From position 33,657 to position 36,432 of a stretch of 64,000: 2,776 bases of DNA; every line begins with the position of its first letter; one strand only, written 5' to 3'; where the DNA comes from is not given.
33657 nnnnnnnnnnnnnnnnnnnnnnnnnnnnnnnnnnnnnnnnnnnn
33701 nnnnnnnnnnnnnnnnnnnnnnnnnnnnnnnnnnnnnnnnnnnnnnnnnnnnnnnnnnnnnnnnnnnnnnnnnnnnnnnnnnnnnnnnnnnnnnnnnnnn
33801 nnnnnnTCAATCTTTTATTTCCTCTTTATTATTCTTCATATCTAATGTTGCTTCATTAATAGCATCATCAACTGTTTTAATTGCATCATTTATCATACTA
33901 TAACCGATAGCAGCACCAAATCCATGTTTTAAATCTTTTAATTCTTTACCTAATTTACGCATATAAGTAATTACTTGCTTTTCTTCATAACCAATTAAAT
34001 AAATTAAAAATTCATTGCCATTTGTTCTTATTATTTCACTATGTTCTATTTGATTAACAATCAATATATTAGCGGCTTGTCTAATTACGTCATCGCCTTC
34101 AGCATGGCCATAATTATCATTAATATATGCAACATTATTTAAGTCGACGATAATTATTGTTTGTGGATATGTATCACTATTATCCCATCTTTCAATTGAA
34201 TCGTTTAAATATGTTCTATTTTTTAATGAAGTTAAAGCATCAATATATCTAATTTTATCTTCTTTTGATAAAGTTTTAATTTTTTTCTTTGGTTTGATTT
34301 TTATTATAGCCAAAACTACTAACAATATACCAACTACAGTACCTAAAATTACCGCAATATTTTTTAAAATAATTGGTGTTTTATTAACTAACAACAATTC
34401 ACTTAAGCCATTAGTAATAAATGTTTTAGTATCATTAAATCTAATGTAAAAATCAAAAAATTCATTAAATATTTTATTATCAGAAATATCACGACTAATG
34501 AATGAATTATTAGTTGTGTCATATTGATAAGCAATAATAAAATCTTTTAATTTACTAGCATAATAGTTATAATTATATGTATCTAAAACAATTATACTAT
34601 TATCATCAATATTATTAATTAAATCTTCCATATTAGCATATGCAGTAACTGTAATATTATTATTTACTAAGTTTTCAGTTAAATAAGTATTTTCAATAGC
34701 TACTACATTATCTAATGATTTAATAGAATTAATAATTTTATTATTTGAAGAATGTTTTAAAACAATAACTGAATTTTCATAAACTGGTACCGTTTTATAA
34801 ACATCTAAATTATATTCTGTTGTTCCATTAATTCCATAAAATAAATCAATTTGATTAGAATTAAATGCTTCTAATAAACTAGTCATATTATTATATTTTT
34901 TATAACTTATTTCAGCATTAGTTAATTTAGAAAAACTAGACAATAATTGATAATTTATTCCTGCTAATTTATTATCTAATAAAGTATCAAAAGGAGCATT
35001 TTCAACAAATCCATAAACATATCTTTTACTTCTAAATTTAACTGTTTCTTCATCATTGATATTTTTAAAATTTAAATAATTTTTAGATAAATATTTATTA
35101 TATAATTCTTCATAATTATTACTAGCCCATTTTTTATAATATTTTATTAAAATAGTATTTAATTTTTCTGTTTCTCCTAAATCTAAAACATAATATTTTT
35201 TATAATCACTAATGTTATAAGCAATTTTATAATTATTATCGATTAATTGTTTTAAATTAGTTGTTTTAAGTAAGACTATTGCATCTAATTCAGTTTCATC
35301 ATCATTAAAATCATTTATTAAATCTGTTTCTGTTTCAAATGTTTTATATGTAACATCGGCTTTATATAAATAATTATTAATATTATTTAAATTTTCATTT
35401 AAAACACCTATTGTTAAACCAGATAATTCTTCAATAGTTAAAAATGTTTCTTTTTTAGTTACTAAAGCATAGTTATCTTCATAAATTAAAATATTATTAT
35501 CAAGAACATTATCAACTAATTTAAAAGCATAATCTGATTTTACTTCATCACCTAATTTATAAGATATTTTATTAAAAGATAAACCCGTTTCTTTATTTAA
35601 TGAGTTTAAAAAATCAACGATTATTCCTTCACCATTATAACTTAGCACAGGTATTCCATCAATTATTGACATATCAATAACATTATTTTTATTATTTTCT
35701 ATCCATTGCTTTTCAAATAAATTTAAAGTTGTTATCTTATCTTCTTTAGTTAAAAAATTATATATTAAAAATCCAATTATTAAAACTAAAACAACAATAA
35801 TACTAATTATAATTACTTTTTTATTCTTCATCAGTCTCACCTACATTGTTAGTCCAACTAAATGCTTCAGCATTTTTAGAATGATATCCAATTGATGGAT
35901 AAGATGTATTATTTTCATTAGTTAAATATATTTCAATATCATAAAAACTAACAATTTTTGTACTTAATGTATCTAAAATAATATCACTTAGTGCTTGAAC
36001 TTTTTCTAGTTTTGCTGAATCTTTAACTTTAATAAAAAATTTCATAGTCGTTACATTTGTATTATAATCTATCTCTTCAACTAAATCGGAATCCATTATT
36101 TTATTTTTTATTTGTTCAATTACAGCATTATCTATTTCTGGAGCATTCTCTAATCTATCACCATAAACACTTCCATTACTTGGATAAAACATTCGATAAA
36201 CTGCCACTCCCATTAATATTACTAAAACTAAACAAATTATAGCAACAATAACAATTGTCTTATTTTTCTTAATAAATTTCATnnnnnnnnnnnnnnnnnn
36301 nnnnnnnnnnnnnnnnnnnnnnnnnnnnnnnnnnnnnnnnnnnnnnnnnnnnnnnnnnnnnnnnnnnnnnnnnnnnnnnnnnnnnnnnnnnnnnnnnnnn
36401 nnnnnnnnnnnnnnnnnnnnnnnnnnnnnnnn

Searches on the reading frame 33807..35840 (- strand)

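Call 14: search_protein_families(library=pfam, proteins=[window:33807-35840:-], max_evalue=0.001)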
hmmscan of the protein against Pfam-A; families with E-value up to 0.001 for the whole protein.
window:33807-35840:- (677 aa): 2 families
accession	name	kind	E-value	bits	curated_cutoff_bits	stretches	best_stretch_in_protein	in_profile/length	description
PF00990.26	GGDEF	-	1.3e-18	67.7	23.8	1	532-674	2-157/161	Diguanylate cyclase, GGDEF domain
PF00497.25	SBP_bac_3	-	0.00055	20.1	26.4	1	281-549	9-98/132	Bacterial extracellular solute-binding proteins, family 3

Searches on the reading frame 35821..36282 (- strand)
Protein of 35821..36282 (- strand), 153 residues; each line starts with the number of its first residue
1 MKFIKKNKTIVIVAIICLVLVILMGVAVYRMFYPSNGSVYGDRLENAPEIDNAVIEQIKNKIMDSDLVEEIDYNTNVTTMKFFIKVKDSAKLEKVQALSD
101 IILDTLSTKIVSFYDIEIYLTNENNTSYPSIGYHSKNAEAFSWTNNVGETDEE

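Call 9: search_protein_families(library=pfam, proteins=[window:35821-36282:-], max_evalue=0.01)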
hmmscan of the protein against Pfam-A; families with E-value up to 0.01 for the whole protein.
window:35821-36282:- (153 aa): 1 family
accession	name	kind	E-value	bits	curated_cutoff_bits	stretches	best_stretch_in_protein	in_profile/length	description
PF17870.6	Insulin_TMD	-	0.0015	19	33.4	1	9-32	16-39/47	Insulin receptor trans-membrane segment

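Call 83: find_encoding_contigs(protein=window:35821-36282:-, flank=3000, max_places=10)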
Protein window:35821-36282:- (153 aa): 2 contigs read that carry it; 2 places shown.
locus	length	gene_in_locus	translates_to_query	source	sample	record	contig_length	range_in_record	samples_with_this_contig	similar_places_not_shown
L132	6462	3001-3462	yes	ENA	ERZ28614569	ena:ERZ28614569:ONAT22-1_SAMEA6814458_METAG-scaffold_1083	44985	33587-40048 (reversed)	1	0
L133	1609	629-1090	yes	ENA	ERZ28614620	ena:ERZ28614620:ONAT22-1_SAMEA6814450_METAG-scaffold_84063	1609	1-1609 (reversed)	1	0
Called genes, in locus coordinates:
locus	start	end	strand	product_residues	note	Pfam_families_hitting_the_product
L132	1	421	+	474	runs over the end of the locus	PF01425:Amidase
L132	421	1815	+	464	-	PF02934:GatB_N, PF02637:GatB_Yqey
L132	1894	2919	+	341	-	PF17761:DUF1016_N, PF06250:YhcG_C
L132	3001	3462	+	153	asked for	-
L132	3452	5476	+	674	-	PF00990:GGDEF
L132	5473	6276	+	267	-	PF03631:Virul_fac_BrkB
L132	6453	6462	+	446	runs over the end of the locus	-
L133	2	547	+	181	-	?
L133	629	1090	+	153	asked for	-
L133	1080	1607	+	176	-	?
